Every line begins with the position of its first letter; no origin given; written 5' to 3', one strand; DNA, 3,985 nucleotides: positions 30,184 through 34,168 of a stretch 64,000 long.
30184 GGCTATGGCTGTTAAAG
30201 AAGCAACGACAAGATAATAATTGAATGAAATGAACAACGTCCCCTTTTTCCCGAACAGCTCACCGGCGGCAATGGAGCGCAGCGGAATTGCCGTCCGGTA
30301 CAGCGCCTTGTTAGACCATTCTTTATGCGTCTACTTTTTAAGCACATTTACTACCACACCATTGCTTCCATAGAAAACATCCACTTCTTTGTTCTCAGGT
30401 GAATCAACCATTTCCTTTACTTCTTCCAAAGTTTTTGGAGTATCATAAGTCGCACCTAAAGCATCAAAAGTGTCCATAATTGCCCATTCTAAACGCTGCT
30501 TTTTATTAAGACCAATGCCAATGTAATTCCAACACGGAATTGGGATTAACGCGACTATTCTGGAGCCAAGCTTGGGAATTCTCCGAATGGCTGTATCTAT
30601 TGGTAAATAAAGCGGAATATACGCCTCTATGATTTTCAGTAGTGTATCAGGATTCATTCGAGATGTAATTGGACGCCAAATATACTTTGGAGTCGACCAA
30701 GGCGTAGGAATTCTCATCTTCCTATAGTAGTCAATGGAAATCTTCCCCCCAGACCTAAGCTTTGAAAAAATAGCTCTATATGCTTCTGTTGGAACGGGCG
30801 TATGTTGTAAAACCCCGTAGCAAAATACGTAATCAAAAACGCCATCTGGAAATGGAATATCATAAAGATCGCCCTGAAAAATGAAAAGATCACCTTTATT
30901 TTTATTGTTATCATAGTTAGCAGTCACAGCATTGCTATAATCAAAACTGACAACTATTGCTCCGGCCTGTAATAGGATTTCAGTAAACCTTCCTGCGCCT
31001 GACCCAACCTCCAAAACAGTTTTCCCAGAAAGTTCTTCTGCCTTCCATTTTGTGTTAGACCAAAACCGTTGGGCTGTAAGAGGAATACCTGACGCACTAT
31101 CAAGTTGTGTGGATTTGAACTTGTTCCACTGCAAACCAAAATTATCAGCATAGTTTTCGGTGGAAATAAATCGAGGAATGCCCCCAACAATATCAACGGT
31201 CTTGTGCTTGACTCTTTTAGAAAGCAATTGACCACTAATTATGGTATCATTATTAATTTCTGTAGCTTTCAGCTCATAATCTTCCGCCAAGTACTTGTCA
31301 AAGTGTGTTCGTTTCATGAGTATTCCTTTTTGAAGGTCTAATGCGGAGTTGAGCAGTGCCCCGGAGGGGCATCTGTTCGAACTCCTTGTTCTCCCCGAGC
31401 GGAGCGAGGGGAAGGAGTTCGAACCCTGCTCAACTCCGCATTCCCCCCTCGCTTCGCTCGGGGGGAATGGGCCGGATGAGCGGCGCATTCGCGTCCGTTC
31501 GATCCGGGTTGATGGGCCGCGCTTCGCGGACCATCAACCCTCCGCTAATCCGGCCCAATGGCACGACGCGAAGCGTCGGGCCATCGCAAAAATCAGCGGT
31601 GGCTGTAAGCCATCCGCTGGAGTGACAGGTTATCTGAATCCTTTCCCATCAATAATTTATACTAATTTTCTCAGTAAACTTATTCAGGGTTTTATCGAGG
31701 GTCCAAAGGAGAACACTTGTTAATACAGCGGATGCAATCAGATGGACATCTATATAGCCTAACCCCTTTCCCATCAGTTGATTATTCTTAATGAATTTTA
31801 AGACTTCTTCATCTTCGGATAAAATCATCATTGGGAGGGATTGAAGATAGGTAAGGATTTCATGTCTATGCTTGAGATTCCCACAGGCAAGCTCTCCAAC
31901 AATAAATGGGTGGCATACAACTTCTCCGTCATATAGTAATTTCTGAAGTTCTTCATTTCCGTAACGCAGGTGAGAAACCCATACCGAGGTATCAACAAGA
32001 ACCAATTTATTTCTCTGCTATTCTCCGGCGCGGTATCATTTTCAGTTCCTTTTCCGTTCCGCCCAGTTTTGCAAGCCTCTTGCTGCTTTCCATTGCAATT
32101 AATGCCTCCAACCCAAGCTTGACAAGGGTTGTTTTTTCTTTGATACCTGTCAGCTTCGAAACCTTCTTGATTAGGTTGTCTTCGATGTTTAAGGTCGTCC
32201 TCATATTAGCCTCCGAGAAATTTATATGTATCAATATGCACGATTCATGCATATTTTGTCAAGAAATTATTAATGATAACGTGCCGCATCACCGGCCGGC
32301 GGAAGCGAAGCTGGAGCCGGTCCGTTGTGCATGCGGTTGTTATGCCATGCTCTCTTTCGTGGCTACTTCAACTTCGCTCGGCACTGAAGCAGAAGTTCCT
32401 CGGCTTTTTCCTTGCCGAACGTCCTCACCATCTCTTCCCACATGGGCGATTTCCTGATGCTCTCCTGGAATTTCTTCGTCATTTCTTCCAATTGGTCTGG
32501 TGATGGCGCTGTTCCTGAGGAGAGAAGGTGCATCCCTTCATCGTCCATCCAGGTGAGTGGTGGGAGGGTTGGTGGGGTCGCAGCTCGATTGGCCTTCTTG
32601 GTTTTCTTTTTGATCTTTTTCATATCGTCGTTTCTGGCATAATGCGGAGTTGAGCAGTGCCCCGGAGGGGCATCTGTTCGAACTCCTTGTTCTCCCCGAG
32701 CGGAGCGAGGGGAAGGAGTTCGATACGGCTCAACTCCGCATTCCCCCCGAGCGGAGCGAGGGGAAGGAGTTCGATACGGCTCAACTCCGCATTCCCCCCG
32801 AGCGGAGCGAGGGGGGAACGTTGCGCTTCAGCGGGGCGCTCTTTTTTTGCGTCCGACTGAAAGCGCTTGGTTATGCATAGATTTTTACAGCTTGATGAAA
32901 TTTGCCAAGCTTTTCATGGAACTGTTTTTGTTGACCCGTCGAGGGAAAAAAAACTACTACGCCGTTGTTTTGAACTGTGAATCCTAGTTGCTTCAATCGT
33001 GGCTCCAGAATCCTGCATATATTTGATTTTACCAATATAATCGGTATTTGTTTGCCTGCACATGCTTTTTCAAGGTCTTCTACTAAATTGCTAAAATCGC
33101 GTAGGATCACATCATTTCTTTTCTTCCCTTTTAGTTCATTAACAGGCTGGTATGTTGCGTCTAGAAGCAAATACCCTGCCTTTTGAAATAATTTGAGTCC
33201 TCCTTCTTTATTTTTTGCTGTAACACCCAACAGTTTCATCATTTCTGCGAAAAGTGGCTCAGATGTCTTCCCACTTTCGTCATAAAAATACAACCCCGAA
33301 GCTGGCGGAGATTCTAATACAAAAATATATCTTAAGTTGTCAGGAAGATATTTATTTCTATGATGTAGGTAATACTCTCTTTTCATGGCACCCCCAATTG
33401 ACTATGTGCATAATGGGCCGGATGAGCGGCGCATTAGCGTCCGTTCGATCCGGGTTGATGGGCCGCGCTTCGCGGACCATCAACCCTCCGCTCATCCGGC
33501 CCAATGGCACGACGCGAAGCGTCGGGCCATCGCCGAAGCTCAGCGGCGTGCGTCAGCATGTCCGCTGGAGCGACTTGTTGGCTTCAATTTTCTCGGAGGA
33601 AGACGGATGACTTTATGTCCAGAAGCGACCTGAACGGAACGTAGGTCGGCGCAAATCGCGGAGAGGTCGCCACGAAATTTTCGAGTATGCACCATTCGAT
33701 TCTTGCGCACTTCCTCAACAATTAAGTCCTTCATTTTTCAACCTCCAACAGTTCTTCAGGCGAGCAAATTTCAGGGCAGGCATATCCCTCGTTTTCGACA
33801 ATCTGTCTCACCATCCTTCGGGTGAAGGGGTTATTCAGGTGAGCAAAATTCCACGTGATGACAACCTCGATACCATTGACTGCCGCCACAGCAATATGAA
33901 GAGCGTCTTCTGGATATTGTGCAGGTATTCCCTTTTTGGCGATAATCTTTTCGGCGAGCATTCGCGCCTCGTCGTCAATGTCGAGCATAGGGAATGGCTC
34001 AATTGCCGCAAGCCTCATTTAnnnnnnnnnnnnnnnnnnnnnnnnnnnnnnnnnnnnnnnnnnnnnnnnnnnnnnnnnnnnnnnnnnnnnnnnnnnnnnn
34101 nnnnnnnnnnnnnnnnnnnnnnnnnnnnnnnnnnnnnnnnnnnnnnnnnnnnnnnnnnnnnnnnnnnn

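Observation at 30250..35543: Chromosomal integron with a decayed integrase and a cassette array of TA modules and orphans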

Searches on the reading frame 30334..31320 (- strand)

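Call 6: search_protein_families(library=pfam, proteins=[window:30334-31320:-], max_evalue=0.01)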
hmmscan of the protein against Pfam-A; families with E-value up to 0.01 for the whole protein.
window:30334-31320:- (329 aa): 7 families
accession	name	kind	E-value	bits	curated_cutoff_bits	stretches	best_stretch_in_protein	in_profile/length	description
PF08241.18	Methyltransf_11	-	7.2e-18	65.5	21.2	1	103-195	1-94/95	Methyltransferase domain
PF13649.12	Methyltransf_25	-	1.8e-13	51.4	27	1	102-192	1-97/97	Methyltransferase domain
PF13489.12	Methyltransf_23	-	3.2e-12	46.9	27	1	96-201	20-121/164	Methyltransferase domain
PF13847.12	Methyltransf_31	-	5.4e-12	46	27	1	98-200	3-113/145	Methyltransferase domain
PF08242.18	Methyltransf_12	-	6.4e-11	43.3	30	1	103-194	1-98/98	Methyltransferase domain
PF08003.17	Methyltransf_9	-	0.00017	21.1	23.8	1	86-195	103-216/315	Protein of unknown function (DUF1698)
PF01728.25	FtsJ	-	0.0082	16.5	24.1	0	98-155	21-78/181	FtsJ-like methyltransferase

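Call 38: search_protein_families(library=ncbifam, proteins=[window:30334-31320:-], max_evalue=0.1)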
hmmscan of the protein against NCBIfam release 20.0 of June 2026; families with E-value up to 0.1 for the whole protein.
window:30334-31320:- (329 aa): 39 families (the best 25 are shown)
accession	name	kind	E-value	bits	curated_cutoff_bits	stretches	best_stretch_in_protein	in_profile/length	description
NF045667.1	MTase_DVU1556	equivalog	3.1e-10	39.9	155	1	98-196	22-119/213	DVU_1556 family methyltransferase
NF011650.0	PRK15068.1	equivalog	1.2e-09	37.5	209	1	87-197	111-226/324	tRNA 5-methoxyuridine(34)/uridine 5-oxyacetic acid(34) synthase CmoB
TIGR02021.1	BchM-ChlM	equivalog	2e-08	33.9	158.9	1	92-191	47-146/218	magnesium protoporphyrin IX methyltransferase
NF001241.0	PRK00216.1-2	equivalog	2.3e-08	34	327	1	82-199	34-150/231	demethylmenaquinone methyltransferase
TIGR01983.1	UbiG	equivalog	4.7e-08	32.6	102.95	1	88-195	39-150/228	bifunctional 2-polyprenyl-6-hydroxyphenol methylase/3-demethylubiquinol 3-O-methyltransferase UbiG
NF000499.2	Erm23S_rRNA_broad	equivalog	5.1e-08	32.6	212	1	94-162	19-88/244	23S ribosomal RNA methyltransferase Erm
TIGR00452.1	TIGR00452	equivalog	9.5e-08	31.2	275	1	87-194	106-217/316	tRNA 5-methoxyuridine(34)/uridine 5-oxyacetic acid(34) synthase CmoB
TIGR02072.1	BioC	equivalog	3.2e-06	27.1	184.95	1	97-192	33-128/244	malonyl-ACP O-methyltransferase BioC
TIGR04290.1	meth_Rta_06860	hypoth_equivalog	1.7e-05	24.4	300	1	94-186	45-140/226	TIGR04290 family methyltransferase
NF043040.1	corrin_prot_MT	hypoth_equivalog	1.9e-05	24.2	180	1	94-139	35-82/216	corrinoid protein-associated methyltransferase CpaM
NF041537.1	ArsM_AhpD_UU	exception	2.3e-05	23.4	510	1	98-196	76-180/345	arsenite methyltransferase/AhpD domain selenoprotein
TIGR00755.1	ksgA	equivalog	2.9e-05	23.5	171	1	93-160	24-92/256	16S rRNA (adenine(1518)-N(6)/adenine(1519)-N(6))-dimethyltransferase RsmA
NF007610.0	PRK10258.1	equivalog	4.2e-05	23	342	1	100-196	44-138/251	malonyl-ACP O-methyltransferase BioC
NF041675.1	sarc_dimgly_tmase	equivalog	6.2e-05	23.1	550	1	95-195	62-168/278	sarcosine/dimethylglycine N-methyltransferase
NF008823.0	PRK11873.1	subfamily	0.00015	21.4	263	1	98-196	77-181/272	arsenite methyltransferase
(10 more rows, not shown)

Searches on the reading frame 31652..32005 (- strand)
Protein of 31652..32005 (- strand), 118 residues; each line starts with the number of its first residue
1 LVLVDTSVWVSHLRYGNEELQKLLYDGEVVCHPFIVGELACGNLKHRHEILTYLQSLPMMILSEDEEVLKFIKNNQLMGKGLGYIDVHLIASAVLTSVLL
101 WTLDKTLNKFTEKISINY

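Call 6: search_protein_families(library=pfam, proteins=[window:31652-32005:-], max_evalue=0.01)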
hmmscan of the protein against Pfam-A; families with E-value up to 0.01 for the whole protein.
window:31652-32005:- (118 aa): 1 family
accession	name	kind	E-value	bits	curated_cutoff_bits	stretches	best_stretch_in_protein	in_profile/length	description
PF01850.27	PIN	-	1.7e-06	29.1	23.6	1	2-110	1-117/120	PIN domain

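Call 38: search_protein_families(library=ncbifam, proteins=[window:31652-32005:-], max_evalue=0.1)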
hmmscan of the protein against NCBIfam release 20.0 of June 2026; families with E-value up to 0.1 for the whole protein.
window:31652-32005:- (118 aa): 3 families
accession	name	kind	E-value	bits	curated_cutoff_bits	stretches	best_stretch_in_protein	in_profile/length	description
NF047959.1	TA_toxin_VapC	equivalog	8.3e-07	29.1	80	1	2-113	1-122/125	type II toxin-antitoxin system VapC family toxin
NF038239.1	T6SS_TssL_short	exception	0.016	14.7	180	1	43-111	137-205/207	type VI secretion system protein TssL, short form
TIGR00028.1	Mtu_PIN_fam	subfamily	0.051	13.8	73.6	0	84-112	106-134/143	TA system VapC family ribonuclease toxin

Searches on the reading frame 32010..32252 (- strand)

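Call 6: search_protein_families(library=pfam, proteins=[window:32010-32252:-], max_evalue=0.01)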
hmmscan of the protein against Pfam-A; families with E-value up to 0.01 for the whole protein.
window:32010-32252:- (81 aa): 1 family
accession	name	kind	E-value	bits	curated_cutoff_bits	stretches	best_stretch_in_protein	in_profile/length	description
PF09957.15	VapB_antitoxin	-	1.4e-13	50.9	23.4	1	17-60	1-44/47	Bacterial antitoxin of type II TA system, VapB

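Call 38: search_protein_families(library=ncbifam, proteins=[window:32010-32252:-], max_evalue=0.1)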
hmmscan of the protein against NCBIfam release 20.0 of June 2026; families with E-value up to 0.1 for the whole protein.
window:32010-32252:- (81 aa): 1 family
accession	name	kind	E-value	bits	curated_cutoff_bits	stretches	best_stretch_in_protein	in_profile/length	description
NF037940.1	PKS_MbtD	equivalog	0.081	10.9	1150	1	26-68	915-957/978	mycobactin polyketide synthase MbtD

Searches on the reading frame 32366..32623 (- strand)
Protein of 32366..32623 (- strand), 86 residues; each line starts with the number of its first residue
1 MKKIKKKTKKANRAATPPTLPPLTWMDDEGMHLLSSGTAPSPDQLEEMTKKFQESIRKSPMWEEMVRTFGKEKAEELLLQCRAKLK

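Call 6: search_protein_families(library=pfam, proteins=[window:32366-32623:-], max_evalue=0.01)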
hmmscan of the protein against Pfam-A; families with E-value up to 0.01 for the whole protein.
window:32366-32623:- (86 aa): 0 families

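Call 37: search_protein_families(library=pfam, proteins=[window:32366-32623:-], max_evalue=1)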
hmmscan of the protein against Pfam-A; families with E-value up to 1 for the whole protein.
window:32366-32623:- (86 aa): 2 families
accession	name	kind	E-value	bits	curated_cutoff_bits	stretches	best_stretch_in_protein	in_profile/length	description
PF19901.4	DUF6374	-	0.16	12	25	1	37-57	28-48/59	Family of unknown function (DUF6374)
PF13837.12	Myb_DNA-bind_4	-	0.55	11.1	27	1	46-86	17-60/89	Myb/SANT-like DNA-binding domain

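Call 38: search_protein_families(library=ncbifam, proteins=[window:32366-32623:-], max_evalue=0.1)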
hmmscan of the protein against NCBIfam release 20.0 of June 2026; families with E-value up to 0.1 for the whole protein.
window:32366-32623:- (86 aa): 0 families

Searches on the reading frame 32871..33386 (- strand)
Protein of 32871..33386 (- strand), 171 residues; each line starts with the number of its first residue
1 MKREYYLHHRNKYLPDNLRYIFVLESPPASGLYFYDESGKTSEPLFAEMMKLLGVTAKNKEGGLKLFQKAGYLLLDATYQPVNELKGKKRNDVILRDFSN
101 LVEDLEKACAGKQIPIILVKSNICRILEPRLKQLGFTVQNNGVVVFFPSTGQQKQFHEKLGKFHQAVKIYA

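Call 6: search_protein_families(library=pfam, proteins=[window:32874-33386:-], max_evalue=0.01)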
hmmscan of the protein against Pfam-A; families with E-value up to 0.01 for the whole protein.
window:32874-33386:- (171 aa): 0 families

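Call 17: find_encoding_contigs(protein=window:32871-33386:-, flank=6000, max_places=8)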
Protein window:32871-33386:- (171 aa): 6 contigs read that carry it; 4 places shown.
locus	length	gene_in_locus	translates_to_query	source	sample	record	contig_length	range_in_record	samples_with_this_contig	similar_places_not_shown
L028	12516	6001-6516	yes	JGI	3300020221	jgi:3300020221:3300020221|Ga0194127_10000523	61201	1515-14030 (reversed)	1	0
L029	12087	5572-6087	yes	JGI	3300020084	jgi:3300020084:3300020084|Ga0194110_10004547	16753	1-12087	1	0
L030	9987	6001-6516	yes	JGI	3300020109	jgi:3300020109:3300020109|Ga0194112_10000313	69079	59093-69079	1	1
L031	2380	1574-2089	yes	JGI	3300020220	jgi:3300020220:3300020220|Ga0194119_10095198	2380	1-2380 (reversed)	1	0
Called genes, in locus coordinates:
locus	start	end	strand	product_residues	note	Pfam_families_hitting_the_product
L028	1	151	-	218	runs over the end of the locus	PF04748:Polysacc_deac_2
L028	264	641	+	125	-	-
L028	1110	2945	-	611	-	PF02730:AFOR_N, PF01314:AFOR_C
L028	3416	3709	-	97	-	-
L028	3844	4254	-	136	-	PF00589:Phage_integrase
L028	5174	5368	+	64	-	-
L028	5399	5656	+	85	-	-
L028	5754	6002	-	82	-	-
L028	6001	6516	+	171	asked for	-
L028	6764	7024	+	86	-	-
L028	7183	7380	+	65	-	PF09957:VapB_antitoxin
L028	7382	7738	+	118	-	PF01850:PIN (weak)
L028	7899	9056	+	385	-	PF13489:Methyltransf_23, PF13847:Methyltransf_31, PF08241:Methyltransf_11, PF08242:Methyltransf_12, PF13649:Methyltransf_25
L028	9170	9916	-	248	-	PF08299:Bac_DnaA_C (faint)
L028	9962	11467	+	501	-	PF27155:Y4rL_C, PF00665:rve (weak), PF22483:Mu-transpos_C_2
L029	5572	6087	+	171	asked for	-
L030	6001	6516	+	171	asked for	-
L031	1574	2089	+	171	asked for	-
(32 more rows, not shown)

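Call 37: search_protein_families(library=pfam, proteins=[window:32874-33386:-], max_evalue=1)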
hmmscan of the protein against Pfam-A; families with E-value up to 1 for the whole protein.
window:32874-33386:- (171 aa): 0 families

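Call 38: search_protein_families(library=ncbifam, proteins=[window:32874-33386:-], max_evalue=0.1)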
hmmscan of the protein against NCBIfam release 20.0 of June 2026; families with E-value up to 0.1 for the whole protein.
window:32874-33386:- (171 aa): 0 families

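Call 76: find_homologous_proteins(query=window:32874-33386:-, max_evalue=0.00001)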
Query window:32874-33386:- (171 aa): 129 proteins with E <= 0.00001 among 156 candidates; the best 120 are listed.
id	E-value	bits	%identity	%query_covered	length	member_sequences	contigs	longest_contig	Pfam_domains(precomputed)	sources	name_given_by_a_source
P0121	3.0e-109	380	100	100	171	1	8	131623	-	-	-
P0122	9.9e-95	333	87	100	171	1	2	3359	-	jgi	-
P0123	2.2e-92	326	87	100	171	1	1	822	-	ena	-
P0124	4.0e-84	299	84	96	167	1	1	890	-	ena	-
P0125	1.1e-81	291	77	100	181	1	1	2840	-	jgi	jgi:hypothetical protein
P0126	9.9e-72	258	68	100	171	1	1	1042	-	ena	-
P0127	1.5e-71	258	68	100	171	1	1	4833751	-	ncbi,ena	-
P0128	2.0e-71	257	70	97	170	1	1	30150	-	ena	-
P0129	2.6e-71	257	70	99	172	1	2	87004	-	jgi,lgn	jgi:hypothetical protein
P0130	4.5e-70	253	66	100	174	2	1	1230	-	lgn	-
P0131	2.6e-67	244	67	96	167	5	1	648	-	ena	-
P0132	9.2e-67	242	67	96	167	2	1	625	-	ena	-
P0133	3.8e-66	240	66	96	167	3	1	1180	-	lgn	-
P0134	4.7e-66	240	67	100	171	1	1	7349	-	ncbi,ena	-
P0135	4.1e-64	234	63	97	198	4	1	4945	-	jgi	jgi:hypothetical protein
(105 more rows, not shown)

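Call 77: find_encoding_contigs(protein=P0122, flank=3000, max_places=3)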
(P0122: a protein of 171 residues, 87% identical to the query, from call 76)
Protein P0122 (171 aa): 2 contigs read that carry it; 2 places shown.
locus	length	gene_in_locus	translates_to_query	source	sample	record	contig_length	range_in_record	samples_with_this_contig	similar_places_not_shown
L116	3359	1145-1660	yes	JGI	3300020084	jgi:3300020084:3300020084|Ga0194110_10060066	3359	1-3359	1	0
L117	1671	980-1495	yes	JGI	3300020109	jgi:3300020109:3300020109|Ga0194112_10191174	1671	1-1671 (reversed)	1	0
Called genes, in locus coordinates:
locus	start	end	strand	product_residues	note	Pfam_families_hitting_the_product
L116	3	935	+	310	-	?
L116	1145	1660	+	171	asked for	-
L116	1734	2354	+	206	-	PF01810:LysE, PF02659:Mntp (faint)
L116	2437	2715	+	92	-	-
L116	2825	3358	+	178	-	?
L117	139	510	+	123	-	-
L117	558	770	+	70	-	PF00589:Phage_integrase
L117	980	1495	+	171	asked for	-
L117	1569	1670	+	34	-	?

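Call 78: find_encoding_contigs(protein=P0129, flank=4000, max_places=2)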
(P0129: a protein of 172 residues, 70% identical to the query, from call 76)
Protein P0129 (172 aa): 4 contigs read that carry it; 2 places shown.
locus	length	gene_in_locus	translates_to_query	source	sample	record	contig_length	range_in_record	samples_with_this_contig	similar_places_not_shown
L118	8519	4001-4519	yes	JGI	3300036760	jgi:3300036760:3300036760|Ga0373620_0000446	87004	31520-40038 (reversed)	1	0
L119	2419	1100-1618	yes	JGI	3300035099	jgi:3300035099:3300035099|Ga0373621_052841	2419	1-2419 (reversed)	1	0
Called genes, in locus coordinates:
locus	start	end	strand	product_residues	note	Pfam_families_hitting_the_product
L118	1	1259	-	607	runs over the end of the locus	PF06480:FtsH_ext, PF00004:AAA, PF07728:AAA_5 (faint), PF17862:AAA_lid_3, PF01434:Peptidase_M41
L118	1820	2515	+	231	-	PF00027:cNMP_binding, PF13545:HTH_Crp_2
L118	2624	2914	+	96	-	-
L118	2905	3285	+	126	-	PF20126:TumE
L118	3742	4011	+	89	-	-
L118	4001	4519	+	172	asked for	-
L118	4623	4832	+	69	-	PF18506:RelB-like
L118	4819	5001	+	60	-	-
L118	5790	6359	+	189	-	PF00078:RVT_1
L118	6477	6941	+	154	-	PF08388:GIIM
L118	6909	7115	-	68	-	-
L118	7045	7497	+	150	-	-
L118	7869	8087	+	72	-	-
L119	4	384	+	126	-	PF20126:TumE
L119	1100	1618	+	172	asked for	-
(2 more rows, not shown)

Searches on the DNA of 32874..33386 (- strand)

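Call 79: search_with_rna_model(model_id=R1, sources=[L116, L117, L118, L119], max_evalue=0.01)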
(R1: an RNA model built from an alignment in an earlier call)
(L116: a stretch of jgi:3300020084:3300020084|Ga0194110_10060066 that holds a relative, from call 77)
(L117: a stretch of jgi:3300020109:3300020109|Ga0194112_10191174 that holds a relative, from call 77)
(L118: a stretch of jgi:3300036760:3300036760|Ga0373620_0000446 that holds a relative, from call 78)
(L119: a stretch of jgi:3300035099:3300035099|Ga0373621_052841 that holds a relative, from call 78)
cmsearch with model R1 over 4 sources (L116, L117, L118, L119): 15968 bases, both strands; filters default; matches with E-value up to 0.01: 9.
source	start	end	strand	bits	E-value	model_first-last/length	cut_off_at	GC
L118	8274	8333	+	52.8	3.9e-11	1-71/71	no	0.57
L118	4514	4581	+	41.7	2e-08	1-71/71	no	0.56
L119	1613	1680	+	41.7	2e-08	1-71/71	no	0.56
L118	7738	7797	+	33.6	1.8e-06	1-71/71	no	0.57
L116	1655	1713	+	33.5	2e-06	1-71/71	no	0.61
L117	1490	1548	+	33.5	2e-06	1-71/71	no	0.61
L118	5097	5150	+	26.6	9e-05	1-71/71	no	0.56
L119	2196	2249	+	26.6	9e-05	1-71/71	no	0.56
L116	2726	2800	+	19.2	0.0058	1-71/71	no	0.57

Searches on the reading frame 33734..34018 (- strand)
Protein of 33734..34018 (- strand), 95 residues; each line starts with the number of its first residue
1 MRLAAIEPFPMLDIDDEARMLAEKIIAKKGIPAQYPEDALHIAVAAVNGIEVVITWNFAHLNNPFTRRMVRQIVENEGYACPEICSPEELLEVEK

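Call 37: search_protein_families(library=pfam, proteins=[window:33734-34018:-], max_evalue=1)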
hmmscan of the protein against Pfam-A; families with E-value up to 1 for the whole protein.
window:33734-34018:- (95 aa): 1 family
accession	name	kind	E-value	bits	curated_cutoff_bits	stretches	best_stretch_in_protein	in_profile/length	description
PF01850.27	PIN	-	2e-05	25.6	23.6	1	7-55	65-109/120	PIN domain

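Call 38: search_protein_families(library=ncbifam, proteins=[window:33734-34018:-], max_evalue=0.1)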
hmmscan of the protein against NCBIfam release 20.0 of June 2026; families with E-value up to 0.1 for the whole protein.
window:33734-34018:- (95 aa): 0 families
